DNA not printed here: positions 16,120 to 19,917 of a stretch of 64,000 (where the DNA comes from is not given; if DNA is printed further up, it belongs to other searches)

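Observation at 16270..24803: Operon of two translationally coupled giant secreted proteins built from Cys-pair propeller blades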

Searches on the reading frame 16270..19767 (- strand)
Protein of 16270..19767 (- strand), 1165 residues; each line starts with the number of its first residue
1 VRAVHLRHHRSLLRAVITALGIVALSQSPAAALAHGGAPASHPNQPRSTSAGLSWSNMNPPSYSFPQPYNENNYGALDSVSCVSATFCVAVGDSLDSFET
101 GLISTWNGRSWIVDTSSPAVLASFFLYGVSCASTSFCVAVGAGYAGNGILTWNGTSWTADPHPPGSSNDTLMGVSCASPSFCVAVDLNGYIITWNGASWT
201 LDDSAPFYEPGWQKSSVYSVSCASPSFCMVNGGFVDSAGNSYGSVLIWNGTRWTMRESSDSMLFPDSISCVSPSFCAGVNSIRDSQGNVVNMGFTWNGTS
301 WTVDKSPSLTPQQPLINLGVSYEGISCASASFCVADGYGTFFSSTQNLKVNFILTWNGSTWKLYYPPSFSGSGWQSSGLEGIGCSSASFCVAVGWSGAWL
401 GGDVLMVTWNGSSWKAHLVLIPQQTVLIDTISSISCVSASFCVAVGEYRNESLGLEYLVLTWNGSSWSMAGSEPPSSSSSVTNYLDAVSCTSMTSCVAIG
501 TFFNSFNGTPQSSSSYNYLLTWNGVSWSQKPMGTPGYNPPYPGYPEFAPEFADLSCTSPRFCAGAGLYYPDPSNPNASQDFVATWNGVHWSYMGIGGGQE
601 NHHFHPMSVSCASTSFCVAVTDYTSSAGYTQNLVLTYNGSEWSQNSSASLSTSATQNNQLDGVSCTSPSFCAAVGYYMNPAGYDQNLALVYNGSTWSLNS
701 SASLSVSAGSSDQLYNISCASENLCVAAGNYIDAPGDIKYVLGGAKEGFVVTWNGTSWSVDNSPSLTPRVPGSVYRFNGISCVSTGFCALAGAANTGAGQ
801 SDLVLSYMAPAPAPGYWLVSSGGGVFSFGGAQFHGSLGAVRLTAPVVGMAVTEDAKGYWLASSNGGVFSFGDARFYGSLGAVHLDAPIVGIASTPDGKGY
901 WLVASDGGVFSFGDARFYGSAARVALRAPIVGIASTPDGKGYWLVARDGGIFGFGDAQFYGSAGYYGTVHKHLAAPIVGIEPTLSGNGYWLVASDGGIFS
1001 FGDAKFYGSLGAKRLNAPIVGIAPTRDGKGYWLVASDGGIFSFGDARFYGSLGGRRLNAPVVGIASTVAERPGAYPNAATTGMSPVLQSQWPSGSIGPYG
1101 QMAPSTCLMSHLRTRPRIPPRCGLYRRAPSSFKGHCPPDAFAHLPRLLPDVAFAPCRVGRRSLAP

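Call 5: search_protein_families(library=pfam, proteins=[window:16270-19767:-], max_evalue=1)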
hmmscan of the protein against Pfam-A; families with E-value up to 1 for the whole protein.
window:16270-19767:- (1165 aa): 1 family
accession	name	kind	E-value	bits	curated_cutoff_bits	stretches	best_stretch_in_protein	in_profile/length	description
PF23163.1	CSD_RNase_II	-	0.042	14.3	24.3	0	889-908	17-36/60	CSD-like barrel domain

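Call 6: search_protein_families(library=ncbifam, proteins=[window:16270-19767:-], max_evalue=1)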
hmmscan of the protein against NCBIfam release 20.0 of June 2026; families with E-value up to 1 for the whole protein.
window:16270-19767:- (1165 aa): 1 family
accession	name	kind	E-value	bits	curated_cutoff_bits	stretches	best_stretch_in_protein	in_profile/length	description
NF052447.1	PknI_Rv2253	domain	0.074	13.1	35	1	555-591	37-72/137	Rv2253/PknI dimerization domain-containing protein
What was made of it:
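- On YVTN beta-propeller repeat: There is no Pfam or NCBIfam hit (calls 5, 6).
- Closest known: YVTN 40-residue beta-propeller repeats. Different: No Pfam or NCBIfam hit (calls 5, 6).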

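Call 10: find_homologous_proteins(query=window:16270-19767:-)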
Query window:16270-19767:- (1165 aa): 3136 proteins with E <= 0.001 among 8000 candidates; the best 120 are listed.
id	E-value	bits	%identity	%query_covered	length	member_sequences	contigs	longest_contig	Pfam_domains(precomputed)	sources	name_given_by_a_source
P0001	1.6e-257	876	45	83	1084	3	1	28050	PF01246.27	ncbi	-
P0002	8.4e-257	873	44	88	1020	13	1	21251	PF01246.27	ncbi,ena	-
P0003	3.6e-228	779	39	70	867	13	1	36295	PF19565.5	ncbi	-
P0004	6.0e-208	712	41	88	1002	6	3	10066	PF23163.2,PF10708.15,PF19565.5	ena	-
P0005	9.1e-195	668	51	55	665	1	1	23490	PF23163.2,PF01246.27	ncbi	ncbi:MAG: NHL repeat-containing protein [Acidimicrobiales bacterium]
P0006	4.4e-194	666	50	55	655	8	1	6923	PF23163.2,PF01246.27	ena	-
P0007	5.6e-190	652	49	55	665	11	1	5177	PF17975.7,PF23163.2,PF01246.27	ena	-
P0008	8.7e-190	651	41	85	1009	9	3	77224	PF19565.5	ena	-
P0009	1.3e-174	601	41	63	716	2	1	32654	-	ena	-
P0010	3.6e-173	596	40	65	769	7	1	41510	-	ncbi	-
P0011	3.1e-167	577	41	58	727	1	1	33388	-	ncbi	-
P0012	4.7e-167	576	39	88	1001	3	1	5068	-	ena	-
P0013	1.1e-162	562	47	52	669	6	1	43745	-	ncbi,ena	-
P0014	2.0e-161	557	46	54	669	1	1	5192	PF10708.15,PF19565.5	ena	-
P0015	5.5e-156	539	46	55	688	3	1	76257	PF19565.5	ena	-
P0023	5.8e-144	500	53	20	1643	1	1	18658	PF01833.31,PF00041.28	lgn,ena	-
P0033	2.2e-136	475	32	67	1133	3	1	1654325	PF10708.15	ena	-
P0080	1.3e-116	409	29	67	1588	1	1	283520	PF00041.28,PF16656.12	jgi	jgi:hypothetical protein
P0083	1.2e-115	406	34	67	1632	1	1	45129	PF14354.14,PF01833.31,PF19565.5,PF00041.28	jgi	jgi:hypothetical protein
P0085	1.5e-114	402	60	16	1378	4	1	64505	PF05345.19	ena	-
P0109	3.3e-111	391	30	68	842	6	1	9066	PF10342.16,PF19565.5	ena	-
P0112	5.7e-111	390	33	85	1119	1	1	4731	PF16640.12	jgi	jgi:Bacterial Ig-like domain (group 3)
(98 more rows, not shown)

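Call 12: search_solved_structures(query=window:16270-19767:-, max_evalue=10, show_alignments=2)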
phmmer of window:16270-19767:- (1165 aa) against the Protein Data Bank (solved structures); distinct sequences matched with E-value up to 10: 0.
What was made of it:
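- Tried and rejected: P1 had no hit (call 12).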

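Call 25: find_encoding_contigs(protein=P0001, flank=10000, max_places=3)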
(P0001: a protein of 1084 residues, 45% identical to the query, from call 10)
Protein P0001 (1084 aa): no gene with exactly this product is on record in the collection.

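Call 26: find_encoding_contigs(protein=P0002, flank=10000, max_places=3)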
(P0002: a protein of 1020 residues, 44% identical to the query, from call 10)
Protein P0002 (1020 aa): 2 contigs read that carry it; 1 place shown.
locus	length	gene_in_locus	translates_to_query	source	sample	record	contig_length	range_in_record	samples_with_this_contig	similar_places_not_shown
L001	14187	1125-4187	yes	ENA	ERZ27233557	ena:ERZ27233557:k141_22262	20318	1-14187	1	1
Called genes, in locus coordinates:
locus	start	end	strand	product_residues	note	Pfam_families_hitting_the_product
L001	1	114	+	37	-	?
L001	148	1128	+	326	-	-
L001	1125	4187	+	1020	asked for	PF01246:Ribosomal_L24e (faint)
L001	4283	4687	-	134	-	PF01850:PIN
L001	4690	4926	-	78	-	PF22513:FitA-like_RHH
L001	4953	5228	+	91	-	-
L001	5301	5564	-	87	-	PF02604:PhdYeFM_antitox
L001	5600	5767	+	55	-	-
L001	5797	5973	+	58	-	-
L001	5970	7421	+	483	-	PF01565:FAD_binding_4, PF02913:FAD-oxidase_C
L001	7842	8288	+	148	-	-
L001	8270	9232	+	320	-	-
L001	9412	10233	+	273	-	-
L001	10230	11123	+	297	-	-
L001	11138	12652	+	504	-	PF00437:T2SSE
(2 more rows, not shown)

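Call 41: predict_structure(alignment_id=A1)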
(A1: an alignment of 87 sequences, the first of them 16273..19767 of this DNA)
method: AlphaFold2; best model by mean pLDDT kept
length: 1165 residues; sequences in the alignment: 87
mean_pLDDT: 78.1   pTM: 0.65
mean pLDDT of the five models: 78.1, 77.4, 76.2, 75.3, 73.8
residues with pLDDT >= 90: 529; 70-90: 319; 50-70: 139; < 50: 178
segments of 3 or more residues with pLDDT < 50: 1-53, 61-71, 308-316, 739-741, 1069-1165
pLDDT, mean of each block of 10 residues (from residue 1): 35 44 38 32 32 51 42 75 89 72 83 73 86 94 82 90 73 95 93 93 78 86 94 87 89 81 82 90 81 83 62 48 87 83 66 71 71 75 93 85 88 84 68 94 93 88 90 59 92 95 72 74 90 63 65 94 91 80 91 72 72 96 90 94 85 92 95 94 92 87 66 93 92 62 73 86 61 86 91 87 83 85 95 92 97 91 98 94 96 93 98 97 94 94 97 96 79 93 93 98 97 95 92 98 95 94 82 34 25 30 27 28 29 29 30 27 32
secondary structure, 60 per line:
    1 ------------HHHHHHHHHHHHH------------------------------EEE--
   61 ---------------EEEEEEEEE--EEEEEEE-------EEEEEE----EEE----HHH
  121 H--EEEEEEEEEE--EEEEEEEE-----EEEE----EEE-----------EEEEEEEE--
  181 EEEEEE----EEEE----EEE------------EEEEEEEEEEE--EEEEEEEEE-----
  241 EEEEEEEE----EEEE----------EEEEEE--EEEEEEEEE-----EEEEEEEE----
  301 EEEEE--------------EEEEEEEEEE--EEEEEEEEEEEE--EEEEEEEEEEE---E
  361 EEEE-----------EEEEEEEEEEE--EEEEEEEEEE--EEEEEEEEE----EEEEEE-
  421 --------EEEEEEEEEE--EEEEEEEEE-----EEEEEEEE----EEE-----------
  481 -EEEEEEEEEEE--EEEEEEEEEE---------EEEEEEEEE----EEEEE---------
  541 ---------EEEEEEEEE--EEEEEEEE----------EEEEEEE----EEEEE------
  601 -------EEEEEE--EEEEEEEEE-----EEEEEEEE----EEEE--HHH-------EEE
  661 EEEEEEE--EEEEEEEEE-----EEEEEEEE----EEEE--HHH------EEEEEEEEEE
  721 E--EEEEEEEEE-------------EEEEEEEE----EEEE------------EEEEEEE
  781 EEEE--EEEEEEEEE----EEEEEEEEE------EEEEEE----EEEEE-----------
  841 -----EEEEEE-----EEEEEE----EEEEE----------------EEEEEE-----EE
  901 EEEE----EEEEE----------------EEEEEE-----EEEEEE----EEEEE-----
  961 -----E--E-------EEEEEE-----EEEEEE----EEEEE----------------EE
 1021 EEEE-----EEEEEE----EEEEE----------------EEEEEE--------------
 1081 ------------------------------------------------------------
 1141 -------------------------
elements in order (helices of 4 or more, strands of 3 or more residues): H13-25 E56-58 E76-84 E87-93 E101-106 E111-113 H118-121 E124-133 E136-143 E149-152 E157-159 E171-178 E181-186 E191-194 E199-201 E214-224 E227-235 E241-248 E253-256 E267-272 E275-283 E289-296 E301-305 E320-329 E332-343 E346-356 E360-364 E376-386 E389-398 E401-409 E414-419 E429-438 E441-449 E455-462 E467-469 E482-492 E495-504 E514-522 E527-531 E550-558 E561-568 E579-585 E590-594 E608-613 E616-624 E630-637 E642-645 E658-667 E670-678 E684-691 E696-699 E711-721 E724-732 E746-753 E758-761 E774-784 E787-795 E800-808 E815-820 E825-829 E846-851 E857-862 E867-871 E888-893 E899-904 E909-913 E930-935 E941-946 E951-955 E977-982 E988-993 E998-1002 E1019-1024 E1030-1035 E1040-1044 E1061-1066
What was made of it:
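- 19767..20627 (-): P2 C-terminal six-repeat (42-60 aa) propeller. The same domain in P1 is modelled as 4-strand blades (call 41).
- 19666..19767 (-): P1 signal peptide (…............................/HG). AlphaFold shows a helix at 13-25 and low pLDDT (call 41).
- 17254..19554 (-): Fourteen WNG/Cys-pair blades of P1 (inferred as two seven-bladed propellers). The AlphaFold model has four strands per blade and pLDDT mostly 80-95 (call 41).
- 16570..17253 (-): P1 C-terminal six-repeat (42 aa) propeller. pLDDT 90-98 with 4 strands per repeat (call 41).
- On BNR/Asp-box beta-propeller: The P1 AlphaFold model has four strands per blade with high pLDDT (call 41).
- P1 AlphaFold model: mean pLDDT 78, all-beta, four-strand blades (call 41). 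AlphaFold folds P1 into regular propellers (call 41).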

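Call 44: fold_search(model_id=the predicted structure, library=pdb)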
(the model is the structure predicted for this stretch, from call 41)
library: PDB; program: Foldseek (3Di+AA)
matches with E <= 10: 1620; with E <= 0.001: 1124
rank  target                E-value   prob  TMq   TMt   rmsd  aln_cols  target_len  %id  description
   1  9qaw_B                1.8e-16  1.00  0.17  0.06  33.7      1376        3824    9  CryoEM structure of the human LRP2 receptor ectodomain in complex with LRPAP1 (released 2026-03-11)
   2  9i3v_B                7.8e-16  1.00  0.17  0.06  34.6      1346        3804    9  Cryo-EM structure of the human LRP2 ectodomain (released 2026-02-04)
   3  8em4_A                1.6e-15  1.00  0.16  0.05  32.0      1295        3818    9  Cryo-EM structure of LRP2 at pH 7.5 (released 2023-02-08)
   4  9qaw_A                5.4e-15  1.00  0.15  0.05  33.7      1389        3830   10  CryoEM structure of the human LRP2 receptor ectodomain in complex with LRPAP1 (released 2026-03-11)
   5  9ozi_A                2.6e-14  1.00  0.16  0.11  59.1      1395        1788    8  Cryo-EM structure of chicken ROS1 in apo-state. This is the complete map and model. (released 2026-02-25)
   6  9pvp                  1.2e-13  1.00  0.16  0.12  55.4      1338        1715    9  Cryo-EM structure of receptor tyrosine kinase ROS1 extracellular domain (released 2026-02-25)
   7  9ozc_A                4.8e-13  1.00  0.18  0.13  60.0      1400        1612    8  Cryo-EM structure of 1:2:1 ROS1/NEL/NICOL holo-complex, conformation 1. (released 2026-02-25)
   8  9pwq_A                8.1e-13  1.00  0.17  0.13  57.5      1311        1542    9  Cryo-EM structure of receptor tyrosine kinase ROS1 extracellular domain in complex with NELL2 (released 2026-02-25)
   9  9ozh_D                2.9e-12  1.00  0.19  0.14  60.8      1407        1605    9  Cryo-EM structure of 1:2:1 ROS1/NEL/NICOL holo-complex, conformation 2. (released 2026-02-25)
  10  1nr0                  8.2e-12  1.00  0.15  0.27  26.8       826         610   11  Two Seven-Bladed Beta-Propeller Domains Revealed By The Structure Of A C. elegans Homologue Of Yeast Actin Interacting P (released 2003-07-01)
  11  6jp6_A                8.2e-12  1.00  0.20  0.22  24.3      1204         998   10  The X-ray structure of yeast tRNA methyltransferase complex of Trm7 and Trm734 essential for 2'-O-methylation at the f (released 2019-10-02)
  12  6mgj_A                1.4e-11  1.00  0.18  0.27  21.9       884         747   11  Crystal structure of the catalytic domain from GH74 enzyme PoGH74 from Paenibacillus odorifer, apoenzyme (released 2019-01-23)
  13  9bfu_A                1.4e-11  1.00  0.16  0.12  41.1      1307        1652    8  Cryo-EM structure of Sevenless extracellular domain (composite map of the dimer, pH 4.6) (released 2025-01-29)
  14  6u42_5L               1.5e-11  1.00  0.14  0.24  26.5       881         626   10  Natively decorated ciliary doublet microtubule (released 2019-11-13)
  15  8g2z_0U               1.8e-11  1.00  0.12  0.21  26.2       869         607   10  48-nm doublet microtubule from Tetrahymena thermophila strain CU428 (released 2023-06-14)
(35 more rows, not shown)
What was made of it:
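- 17254..19554 (-): Foldseek hits double seven-bladed propellers (Aip1 1nr0, GH74) (call 44).
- On BNR/Asp-box beta-propeller: Foldseek hits multi-propeller structures at E down to 1e-16 (call 44).
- Closest known: BNR/Asp-box beta-propellers. Same: Foldseek hits to GH74 (call 44).
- Foldseek hits multi-propeller proteins, including double seven-bladed Aip1 and GH74 (call 44).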

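Call 86: list_cluster_members(proteins=[P0121, P0122, window:16273-19758:-, P0001, P0123])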
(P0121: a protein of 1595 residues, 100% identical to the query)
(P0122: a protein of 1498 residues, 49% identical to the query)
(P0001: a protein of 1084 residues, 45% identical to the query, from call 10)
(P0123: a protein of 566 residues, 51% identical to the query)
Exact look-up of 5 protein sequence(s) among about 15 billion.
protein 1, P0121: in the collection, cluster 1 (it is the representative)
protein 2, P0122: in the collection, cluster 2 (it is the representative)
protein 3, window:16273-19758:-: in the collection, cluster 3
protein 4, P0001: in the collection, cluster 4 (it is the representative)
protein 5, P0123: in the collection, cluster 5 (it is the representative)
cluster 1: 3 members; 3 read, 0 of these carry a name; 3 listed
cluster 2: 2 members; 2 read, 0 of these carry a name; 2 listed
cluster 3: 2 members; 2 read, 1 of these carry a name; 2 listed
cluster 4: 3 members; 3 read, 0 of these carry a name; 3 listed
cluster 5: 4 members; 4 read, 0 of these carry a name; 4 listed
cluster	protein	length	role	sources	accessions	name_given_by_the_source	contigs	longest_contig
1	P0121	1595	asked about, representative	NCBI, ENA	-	-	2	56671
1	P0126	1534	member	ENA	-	-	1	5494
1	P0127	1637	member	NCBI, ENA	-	-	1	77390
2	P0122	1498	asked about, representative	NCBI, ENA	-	-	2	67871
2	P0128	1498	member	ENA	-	-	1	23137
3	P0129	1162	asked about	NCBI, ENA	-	-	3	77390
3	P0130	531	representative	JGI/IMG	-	hypothetical protein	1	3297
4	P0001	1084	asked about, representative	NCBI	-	-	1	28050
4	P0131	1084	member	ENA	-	-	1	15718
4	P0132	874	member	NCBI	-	-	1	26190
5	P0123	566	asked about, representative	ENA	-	-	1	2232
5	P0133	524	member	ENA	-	-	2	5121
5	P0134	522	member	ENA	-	-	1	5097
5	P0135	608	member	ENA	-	-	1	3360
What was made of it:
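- C-terminal repeat copy number differs by 42-aa steps between assemblies: 1595 against 1637 aa here, and 524, 566 and 608 aa in a relative (call 86).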

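Call 87: search_protein_families(library=pfam, proteins=[P0023, P0080, P0083, P0085, P0112, P0033, P0109], max_evalue=0.0001)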
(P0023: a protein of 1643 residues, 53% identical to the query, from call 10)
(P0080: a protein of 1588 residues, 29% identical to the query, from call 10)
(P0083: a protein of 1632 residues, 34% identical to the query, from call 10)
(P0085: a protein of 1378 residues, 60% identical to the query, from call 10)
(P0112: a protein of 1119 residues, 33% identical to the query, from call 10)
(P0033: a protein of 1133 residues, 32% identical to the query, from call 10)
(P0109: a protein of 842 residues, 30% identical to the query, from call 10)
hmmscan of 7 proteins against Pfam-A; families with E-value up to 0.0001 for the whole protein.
P0023 (1643 aa): 2 families
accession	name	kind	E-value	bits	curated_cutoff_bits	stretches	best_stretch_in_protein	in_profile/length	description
PF01833.30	TIG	-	6.7e-24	84.1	20.9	2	1128-1209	1-84/84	IPT/TIG domain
PF00041.27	fn3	-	1.9e-08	34.8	25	1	1304-1381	6-82/84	Fibronectin type III domain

P0080 (1588 aa): 2 families
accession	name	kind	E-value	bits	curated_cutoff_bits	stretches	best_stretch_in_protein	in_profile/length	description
PF00041.27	fn3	-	2.7e-06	27.9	25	0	463-496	47-77/84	Fibronectin type III domain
PF16656.11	Pur_ac_phosph_N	-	1.7e-05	25.7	30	0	439-501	28-92/93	Purple acid Phosphatase, N-terminal domain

P0083 (1632 aa): 4 families
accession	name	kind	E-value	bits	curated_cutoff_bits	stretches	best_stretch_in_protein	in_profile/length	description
PF01833.30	TIG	-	1.7e-29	102.1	20.9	3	767-846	1-84/84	IPT/TIG domain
PF00041.27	fn3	-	2.6e-11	44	25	1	1475-1563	2-82/84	Fibronectin type III domain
PF19565.4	DUF6087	-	4.3e-10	40.2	27.1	0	592-612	38-58/99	Family of unknown function (DUF6087)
PF14354.12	Lar_restr_allev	-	1.7e-05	25.4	28.6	0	224-255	25-55/58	Restriction alleviation protein Lar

P0085 (1378 aa): 1 family
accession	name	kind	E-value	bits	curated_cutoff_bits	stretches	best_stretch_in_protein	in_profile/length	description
PF05345.18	He_PIG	-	1.4e-11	45.1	24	1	626-708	8-96/96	Putative Ig domain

P0112 (1119 aa): 1 family
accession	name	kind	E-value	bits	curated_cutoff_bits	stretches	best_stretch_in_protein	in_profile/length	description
PF16640.11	Big_3_5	-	1.1e-14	55.2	35.5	1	771-859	1-87/88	Bacterial Ig-like domain (group 3)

P0033 (1133 aa): 1 family
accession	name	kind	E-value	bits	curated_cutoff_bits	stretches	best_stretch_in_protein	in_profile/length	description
PF10708.14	DUF2510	-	2.3e-07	30.9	24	0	201-218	17-34/35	Protein of unknown function (DUF2510)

P0109 (842 aa): 2 families
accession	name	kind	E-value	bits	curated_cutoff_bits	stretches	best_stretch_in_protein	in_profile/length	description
PF10342.15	Kre9_KNH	-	1.2e-12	48.8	24.6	1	754-841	1-94/94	Kre9/KNH-like N-terminal Ig-like domain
PF19565.4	DUF6087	-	1.4e-07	32.1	27.1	0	533-559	44-70/99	Family of unknown function (DUF6087)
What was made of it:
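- It follows TIG, FN3, He_PIG and Big_3_5 domains in other homologues (call 87). Relatives of P1 combine the blades with TIG, FN3 and Ig-like domains typical of adhesins (call 87).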
